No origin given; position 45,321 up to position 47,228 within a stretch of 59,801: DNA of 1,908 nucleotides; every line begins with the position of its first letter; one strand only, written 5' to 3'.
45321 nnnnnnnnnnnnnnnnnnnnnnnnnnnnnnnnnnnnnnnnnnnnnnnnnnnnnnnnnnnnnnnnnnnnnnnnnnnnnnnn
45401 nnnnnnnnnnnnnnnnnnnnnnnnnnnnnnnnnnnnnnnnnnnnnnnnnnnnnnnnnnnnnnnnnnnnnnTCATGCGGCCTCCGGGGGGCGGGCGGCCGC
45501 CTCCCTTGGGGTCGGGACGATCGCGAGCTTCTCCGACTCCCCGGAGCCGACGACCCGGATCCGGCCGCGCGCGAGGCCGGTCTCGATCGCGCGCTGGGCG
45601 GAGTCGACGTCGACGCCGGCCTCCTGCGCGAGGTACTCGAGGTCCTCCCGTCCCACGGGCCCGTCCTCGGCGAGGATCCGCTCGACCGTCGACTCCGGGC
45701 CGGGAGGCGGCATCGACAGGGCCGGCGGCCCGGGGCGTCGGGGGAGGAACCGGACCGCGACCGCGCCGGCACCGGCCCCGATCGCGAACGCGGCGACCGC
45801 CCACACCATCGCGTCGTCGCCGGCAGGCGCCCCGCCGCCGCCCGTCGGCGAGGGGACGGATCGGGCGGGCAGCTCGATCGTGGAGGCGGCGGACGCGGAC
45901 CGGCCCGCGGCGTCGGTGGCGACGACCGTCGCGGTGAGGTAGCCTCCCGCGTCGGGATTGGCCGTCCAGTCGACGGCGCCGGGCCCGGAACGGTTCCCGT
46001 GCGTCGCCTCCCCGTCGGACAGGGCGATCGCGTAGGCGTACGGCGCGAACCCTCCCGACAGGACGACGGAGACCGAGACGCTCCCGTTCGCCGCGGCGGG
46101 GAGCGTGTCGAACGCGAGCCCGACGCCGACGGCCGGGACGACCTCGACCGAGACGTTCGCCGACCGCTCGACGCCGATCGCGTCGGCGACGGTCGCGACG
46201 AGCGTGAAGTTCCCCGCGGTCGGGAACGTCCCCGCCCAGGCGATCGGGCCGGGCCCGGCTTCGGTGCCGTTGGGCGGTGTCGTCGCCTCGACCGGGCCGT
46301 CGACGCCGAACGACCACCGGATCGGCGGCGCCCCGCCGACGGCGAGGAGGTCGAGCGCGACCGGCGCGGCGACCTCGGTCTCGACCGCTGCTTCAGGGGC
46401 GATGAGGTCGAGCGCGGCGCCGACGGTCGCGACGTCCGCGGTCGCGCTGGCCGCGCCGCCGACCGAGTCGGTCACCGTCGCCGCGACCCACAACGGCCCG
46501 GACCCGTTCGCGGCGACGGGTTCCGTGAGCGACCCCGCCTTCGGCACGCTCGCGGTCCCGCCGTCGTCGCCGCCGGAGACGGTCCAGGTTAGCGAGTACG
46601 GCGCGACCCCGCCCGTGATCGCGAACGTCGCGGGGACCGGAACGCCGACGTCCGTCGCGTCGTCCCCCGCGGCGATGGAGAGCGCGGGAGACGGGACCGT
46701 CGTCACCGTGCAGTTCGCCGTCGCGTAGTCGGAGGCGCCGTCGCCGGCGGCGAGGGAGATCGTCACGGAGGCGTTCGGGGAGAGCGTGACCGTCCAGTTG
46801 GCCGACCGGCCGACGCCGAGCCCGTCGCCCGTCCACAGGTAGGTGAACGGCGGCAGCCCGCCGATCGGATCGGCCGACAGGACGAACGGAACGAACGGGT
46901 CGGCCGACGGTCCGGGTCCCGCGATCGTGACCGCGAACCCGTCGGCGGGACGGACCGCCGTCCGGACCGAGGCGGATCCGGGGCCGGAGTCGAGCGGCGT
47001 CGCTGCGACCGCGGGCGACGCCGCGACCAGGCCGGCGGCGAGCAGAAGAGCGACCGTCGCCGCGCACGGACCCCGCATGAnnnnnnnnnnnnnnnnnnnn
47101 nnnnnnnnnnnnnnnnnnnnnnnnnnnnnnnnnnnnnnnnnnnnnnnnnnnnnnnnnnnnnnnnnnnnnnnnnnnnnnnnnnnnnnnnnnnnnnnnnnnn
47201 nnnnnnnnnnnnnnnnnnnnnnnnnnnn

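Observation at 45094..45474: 126-aa protein with the VirB2/TrbC conjugative-pilin architecture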

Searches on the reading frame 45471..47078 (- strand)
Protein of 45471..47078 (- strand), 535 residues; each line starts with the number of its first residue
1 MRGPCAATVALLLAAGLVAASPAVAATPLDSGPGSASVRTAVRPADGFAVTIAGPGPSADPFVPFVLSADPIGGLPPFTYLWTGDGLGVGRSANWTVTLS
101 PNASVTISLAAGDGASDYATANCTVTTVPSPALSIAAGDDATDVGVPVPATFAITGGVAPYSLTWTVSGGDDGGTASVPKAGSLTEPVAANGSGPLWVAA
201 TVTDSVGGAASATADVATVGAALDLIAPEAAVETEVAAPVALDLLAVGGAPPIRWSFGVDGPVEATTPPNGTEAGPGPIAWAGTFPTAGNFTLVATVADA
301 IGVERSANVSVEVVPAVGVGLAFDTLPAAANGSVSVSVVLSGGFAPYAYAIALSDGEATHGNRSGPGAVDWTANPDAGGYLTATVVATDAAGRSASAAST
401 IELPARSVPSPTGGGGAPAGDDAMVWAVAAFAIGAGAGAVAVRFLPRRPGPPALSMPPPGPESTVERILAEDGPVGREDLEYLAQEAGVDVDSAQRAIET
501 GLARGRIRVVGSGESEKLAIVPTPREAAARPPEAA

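Call 9: search_protein_families(library=pfam, proteins=[window:45471-47078:-], max_evalue=1)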
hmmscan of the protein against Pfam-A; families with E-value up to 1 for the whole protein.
window:45471-47078:- (535 aa): 3 families
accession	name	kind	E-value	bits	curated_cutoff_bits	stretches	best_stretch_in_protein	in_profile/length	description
PF13573.12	SprB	-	2e-06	27.7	28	2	330-351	13-32/37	SprB repeat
PF17963.7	Big_9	-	1.1e-05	26.7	23.6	2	355-401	39-88/89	Bacterial Ig domain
PF00801.26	PKD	-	0.086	13.3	23.5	1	240-304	17-72/80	PKD domain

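Call 10: search_protein_families(library=ncbifam, proteins=[window:45471-47078:-], max_evalue=1)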
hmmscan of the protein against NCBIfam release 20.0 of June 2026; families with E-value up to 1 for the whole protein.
window:45471-47078:- (535 aa): 3 families
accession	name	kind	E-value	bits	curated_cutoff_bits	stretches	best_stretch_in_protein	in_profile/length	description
NF058578.1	CPR_pilus_PamR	equivalog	0.0001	21.3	300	1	327-395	161-230/297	pilus system RbmA-like protein PamR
TIGR02302.1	aProt_lowcomp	hypoth_equivalog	0.008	14.5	394.3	1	348-411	355-417/851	TIGR02302 family protein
NF012211.1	tand_rpt_95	domain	0.073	13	90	0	168-217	34-83/98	tandem-95 repeat protein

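Call 21: search_protein_families(library=phrogs, proteins=[window:45471-47078:-], max_evalue=0.1)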
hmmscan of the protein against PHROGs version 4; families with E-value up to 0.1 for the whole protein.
window:45471-47078:- (535 aa): 1 family
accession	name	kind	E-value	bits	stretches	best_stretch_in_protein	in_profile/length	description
phrog_4069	-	head and packaging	0.031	15.3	0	319-397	36-109/116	Hoc-like head decoration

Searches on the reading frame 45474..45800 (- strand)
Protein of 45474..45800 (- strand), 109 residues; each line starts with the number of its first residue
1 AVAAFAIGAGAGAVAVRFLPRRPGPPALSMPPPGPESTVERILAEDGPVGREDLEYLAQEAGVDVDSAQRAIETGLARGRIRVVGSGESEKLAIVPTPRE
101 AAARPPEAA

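Call 82: search_protein_families(library=pfam, proteins=[window:45474-45800:-], max_evalue=0.1)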
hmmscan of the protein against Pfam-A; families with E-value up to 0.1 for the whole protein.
window:45474-45800:- (109 aa): 1 family
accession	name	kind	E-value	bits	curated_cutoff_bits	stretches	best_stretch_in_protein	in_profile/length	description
PF02317.23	Octopine_DH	-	0.083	13.3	30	0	33-73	104-144/150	NAD/NADP octopine/nopaline dehydrogenase, alpha-helical domain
